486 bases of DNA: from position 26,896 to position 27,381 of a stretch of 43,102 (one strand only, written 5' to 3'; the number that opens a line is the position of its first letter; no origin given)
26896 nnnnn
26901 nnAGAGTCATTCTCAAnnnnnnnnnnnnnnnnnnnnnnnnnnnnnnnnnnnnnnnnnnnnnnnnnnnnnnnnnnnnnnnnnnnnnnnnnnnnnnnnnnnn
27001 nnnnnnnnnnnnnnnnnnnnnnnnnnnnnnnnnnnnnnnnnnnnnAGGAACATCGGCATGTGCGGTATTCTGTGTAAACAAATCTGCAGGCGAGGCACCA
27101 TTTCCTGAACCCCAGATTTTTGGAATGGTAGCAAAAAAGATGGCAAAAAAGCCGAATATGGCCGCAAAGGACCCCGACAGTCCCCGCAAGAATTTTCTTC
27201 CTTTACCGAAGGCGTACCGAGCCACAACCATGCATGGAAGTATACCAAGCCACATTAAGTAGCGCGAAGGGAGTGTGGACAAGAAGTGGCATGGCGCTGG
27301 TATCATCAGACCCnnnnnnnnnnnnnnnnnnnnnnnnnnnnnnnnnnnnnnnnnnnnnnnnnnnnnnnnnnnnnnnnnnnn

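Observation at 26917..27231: Precursor with a signal/TM-type leader and a core that is 56% heterocyclisable residues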

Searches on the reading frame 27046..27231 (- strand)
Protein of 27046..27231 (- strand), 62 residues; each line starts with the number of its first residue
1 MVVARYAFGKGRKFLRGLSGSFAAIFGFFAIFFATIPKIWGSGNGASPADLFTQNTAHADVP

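Call 35: find_homologous_proteins(query=A3, max_evalue=0.01)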
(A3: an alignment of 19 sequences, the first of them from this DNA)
Query A3 (19 sequences) (62 aa, profile of the alignment): 23 proteins with E <= 0.01 among 650 candidates.
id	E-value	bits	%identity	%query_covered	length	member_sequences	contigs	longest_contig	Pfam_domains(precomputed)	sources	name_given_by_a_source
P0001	7.5e-12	63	-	-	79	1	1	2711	-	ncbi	-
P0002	1.8e-11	62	37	100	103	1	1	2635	-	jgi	jgi:hypothetical protein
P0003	2.4e-11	61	34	100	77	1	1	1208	-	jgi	jgi:hypothetical protein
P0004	8.7e-11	59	32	97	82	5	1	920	-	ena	-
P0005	1.0e-10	59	33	77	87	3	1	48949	-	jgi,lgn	-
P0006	1.2e-10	59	37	100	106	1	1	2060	-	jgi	jgi:hypothetical protein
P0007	1.4e-10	59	31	84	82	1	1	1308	-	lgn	-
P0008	2.1e-10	58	-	-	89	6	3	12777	-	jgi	-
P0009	6.8e-10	57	30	97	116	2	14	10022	-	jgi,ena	-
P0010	9.9e-10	56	34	100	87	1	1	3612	-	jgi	jgi:hypothetical protein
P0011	1.1e-9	56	30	97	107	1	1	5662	-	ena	-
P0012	3.0e-9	54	32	100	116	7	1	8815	-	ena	-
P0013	1.0e-8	53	-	-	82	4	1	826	-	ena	-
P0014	2.4e-7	48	38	85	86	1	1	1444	-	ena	-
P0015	3.0e-7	48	26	94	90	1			-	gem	-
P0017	3.7e-6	45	26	87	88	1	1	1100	-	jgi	jgi:hypothetical protein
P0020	1.2e-4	40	48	47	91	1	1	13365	-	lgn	-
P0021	2.0e-4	39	35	61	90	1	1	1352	-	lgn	-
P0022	3.5e-4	38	26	100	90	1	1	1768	-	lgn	-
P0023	1.8e-3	36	32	61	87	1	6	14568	-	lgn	-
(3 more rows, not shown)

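Call 38: find_encoding_contigs(protein=P0020, flank=7000, max_places=2)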
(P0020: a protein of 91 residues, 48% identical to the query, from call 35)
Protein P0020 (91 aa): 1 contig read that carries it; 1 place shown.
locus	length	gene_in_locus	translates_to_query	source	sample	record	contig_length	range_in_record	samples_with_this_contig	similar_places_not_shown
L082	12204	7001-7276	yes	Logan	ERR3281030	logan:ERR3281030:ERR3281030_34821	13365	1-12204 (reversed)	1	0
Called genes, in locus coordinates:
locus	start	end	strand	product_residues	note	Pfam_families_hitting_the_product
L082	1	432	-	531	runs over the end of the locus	?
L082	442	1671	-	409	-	PF00501:AMP-binding (weak)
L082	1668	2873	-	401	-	-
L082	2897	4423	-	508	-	PF00795:CN_hydrolase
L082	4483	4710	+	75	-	-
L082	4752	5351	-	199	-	PF00881:Nitroreductase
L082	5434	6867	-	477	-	PF02624:YcaO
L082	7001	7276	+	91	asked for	-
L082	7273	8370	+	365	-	PF13432:TPR_16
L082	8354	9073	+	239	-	PF13462:Thioredoxin_4, PF01323:DSBA (faint)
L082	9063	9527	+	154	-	PF00581:Rhodanese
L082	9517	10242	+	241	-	PF13428:TPR_14 (faint), PF13424:TPR_12 (faint), PF00515:TPR_1 (faint), PF13429:TPR_15 (weak), PF13432:TPR_16, PF14559:TPR_19 (weak), PF13431:TPR_17 (weak), PF14559:TPR_19 (weak), +2 more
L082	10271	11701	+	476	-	PF13473:Cupredoxin_1 (faint)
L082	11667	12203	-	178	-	?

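Call 39: find_encoding_contigs(protein=P0023, flank=7000, max_places=2)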
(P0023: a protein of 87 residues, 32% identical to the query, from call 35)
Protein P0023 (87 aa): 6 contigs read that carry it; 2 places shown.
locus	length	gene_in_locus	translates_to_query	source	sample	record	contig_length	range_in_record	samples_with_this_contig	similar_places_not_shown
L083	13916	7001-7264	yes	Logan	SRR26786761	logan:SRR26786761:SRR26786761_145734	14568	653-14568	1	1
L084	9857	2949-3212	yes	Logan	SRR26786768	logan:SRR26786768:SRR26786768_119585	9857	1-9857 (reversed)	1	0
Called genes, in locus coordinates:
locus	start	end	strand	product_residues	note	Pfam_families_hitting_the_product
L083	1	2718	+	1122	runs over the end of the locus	?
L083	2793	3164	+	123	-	PF00338:Ribosomal_S10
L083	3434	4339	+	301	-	-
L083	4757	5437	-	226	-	PF00881:Nitroreductase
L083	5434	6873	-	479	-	PF02624:YcaO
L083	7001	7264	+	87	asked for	-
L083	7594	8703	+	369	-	-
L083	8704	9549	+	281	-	PF13428:TPR_14 (faint), PF07719:TPR_2 (faint), PF14559:TPR_19 (faint)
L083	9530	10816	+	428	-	-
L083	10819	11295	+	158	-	-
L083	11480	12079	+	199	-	PF00297:Ribosomal_L3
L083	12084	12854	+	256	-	PF00573:Ribosomal_L4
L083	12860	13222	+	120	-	PF00276:Ribosomal_L23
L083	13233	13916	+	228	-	?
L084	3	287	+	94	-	?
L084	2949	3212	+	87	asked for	-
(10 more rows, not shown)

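Call 40: find_encoding_contigs(protein=P0009, flank=7000, max_places=2)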
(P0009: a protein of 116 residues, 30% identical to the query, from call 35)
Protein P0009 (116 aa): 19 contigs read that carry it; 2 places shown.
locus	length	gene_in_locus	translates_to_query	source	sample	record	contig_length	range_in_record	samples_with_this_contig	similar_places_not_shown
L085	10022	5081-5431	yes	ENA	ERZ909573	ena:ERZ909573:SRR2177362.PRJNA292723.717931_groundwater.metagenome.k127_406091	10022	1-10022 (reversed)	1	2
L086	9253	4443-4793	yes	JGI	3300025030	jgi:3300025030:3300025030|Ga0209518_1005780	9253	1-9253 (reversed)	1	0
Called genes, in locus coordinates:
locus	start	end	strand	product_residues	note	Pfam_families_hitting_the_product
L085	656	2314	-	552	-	PF01011:PQQ (faint), PF13360:PQQ_2, PF13570:Beta-prop_ACSF4, PF07774:EMC1_C (faint), PF13360:PQQ_2 (weak), PF13570:Beta-prop_ACSF4, PF13360:PQQ_2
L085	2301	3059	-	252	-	PF00881:Nitroreductase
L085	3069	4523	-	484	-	PF02624:YcaO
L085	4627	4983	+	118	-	-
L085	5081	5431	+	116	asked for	-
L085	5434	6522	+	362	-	-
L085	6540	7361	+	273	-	PF07719:TPR_2 (faint), PF13371:TPR_9 (faint), PF00515:TPR_1 (faint), PF13181:TPR_8 (faint), PF13431:TPR_17 (faint), PF13424:TPR_12 (faint), PF13432:TPR_16 (weak), PF14559:TPR_19 (weak), +1 more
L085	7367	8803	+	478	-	PF00041:fn3 (faint)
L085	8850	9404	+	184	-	-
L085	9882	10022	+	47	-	?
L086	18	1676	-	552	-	PF01011:PQQ (faint), PF13360:PQQ_2, PF13570:Beta-prop_ACSF4, PF07774:EMC1_C (faint), PF13360:PQQ_2 (weak), PF13570:Beta-prop_ACSF4, PF13360:PQQ_2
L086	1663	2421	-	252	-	PF00881:Nitroreductase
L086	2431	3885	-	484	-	PF02624:YcaO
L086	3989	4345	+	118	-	-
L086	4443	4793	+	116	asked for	-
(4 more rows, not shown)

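Call 52: search_protein_families(library=pfam, proteins=[P0003, P0004, P0006, P0010, P0014, P0015, P0017, P0020, P0021, P0022], max_evalue=0.5)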
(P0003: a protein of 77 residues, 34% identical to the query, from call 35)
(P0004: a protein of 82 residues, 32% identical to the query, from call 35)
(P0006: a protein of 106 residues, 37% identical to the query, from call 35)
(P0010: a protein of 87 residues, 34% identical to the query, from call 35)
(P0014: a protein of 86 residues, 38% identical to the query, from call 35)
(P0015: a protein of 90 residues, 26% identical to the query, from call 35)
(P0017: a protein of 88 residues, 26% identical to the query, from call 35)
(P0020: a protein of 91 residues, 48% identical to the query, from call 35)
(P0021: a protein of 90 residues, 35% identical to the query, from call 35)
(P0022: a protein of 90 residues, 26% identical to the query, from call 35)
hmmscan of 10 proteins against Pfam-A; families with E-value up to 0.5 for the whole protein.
P0003 (77 aa): 1 family
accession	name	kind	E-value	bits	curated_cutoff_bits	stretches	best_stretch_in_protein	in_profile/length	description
PF05525.19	Branch_AA_trans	-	0.096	12.1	22.3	1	5-42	131-168/429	Branched-chain amino acid transport protein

P0004 (82 aa): 2 families
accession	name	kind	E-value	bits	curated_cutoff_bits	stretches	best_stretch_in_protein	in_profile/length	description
PF25184.1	YxzE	-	0.00045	21.6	40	1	20-81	7-62/65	YxzE-like putative bacteriocin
PF10717.14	ODV-E18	-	0.22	11.8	28.1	1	19-43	31-56/87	Occlusion-derived virus envelope protein ODV-E18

P0006 (106 aa): 0 families

P0010 (87 aa): 3 families
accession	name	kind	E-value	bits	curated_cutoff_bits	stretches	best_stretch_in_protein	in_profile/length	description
PF25184.1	YxzE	-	0.00034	22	40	1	19-84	6-63/65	YxzE-like putative bacteriocin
PF03739.19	LptF_LptG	-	0.06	12.8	27.9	1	14-46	3-35/353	Lipopolysaccharide export system permease LptF/LptG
PF15879.10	MWFE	-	0.084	13.6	27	1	18-49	4-35/55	NADH-ubiquinone oxidoreductase MWFE subunit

P0014 (86 aa): 0 families

P0015 (90 aa): 0 families

P0017 (88 aa): 1 family
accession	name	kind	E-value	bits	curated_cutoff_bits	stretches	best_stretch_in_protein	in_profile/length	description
PF03739.19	LptF_LptG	-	0.17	11.3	27.9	1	14-49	3-38/353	Lipopolysaccharide export system permease LptF/LptG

P0020 (91 aa): 1 family
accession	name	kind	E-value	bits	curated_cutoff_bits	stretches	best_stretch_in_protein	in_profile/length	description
PF25184.1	YxzE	-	3.7e-06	28.3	40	1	21-85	5-65/65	YxzE-like putative bacteriocin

P0021 (90 aa): 0 families

P0022 (90 aa): 0 families

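Call 84: find_encoding_contigs(protein=P0011, flank=5000, max_places=1)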
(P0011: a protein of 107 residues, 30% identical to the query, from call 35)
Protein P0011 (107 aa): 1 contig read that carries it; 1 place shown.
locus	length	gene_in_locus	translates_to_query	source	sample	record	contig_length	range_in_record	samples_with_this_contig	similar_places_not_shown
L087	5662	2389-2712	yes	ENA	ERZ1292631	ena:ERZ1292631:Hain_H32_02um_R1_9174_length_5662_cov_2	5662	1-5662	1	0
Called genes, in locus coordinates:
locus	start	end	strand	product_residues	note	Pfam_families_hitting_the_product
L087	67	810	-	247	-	PF00881:Nitroreductase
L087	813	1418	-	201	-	PF02624:YcaO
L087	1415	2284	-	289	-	-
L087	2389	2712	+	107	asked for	-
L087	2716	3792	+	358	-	-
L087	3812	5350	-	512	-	PF05090:HTTM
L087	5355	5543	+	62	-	-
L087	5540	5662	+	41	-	?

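Call 85: find_encoding_contigs(protein=P0010, flank=5000, max_places=1)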
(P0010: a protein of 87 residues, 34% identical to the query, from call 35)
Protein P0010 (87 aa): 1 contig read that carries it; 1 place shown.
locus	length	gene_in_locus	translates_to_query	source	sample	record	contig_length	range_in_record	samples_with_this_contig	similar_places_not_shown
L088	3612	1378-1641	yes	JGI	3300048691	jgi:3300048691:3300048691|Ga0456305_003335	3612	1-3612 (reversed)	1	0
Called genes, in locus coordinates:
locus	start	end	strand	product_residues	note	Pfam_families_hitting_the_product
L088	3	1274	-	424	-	?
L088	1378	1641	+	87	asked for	-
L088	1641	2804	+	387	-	-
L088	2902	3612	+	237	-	?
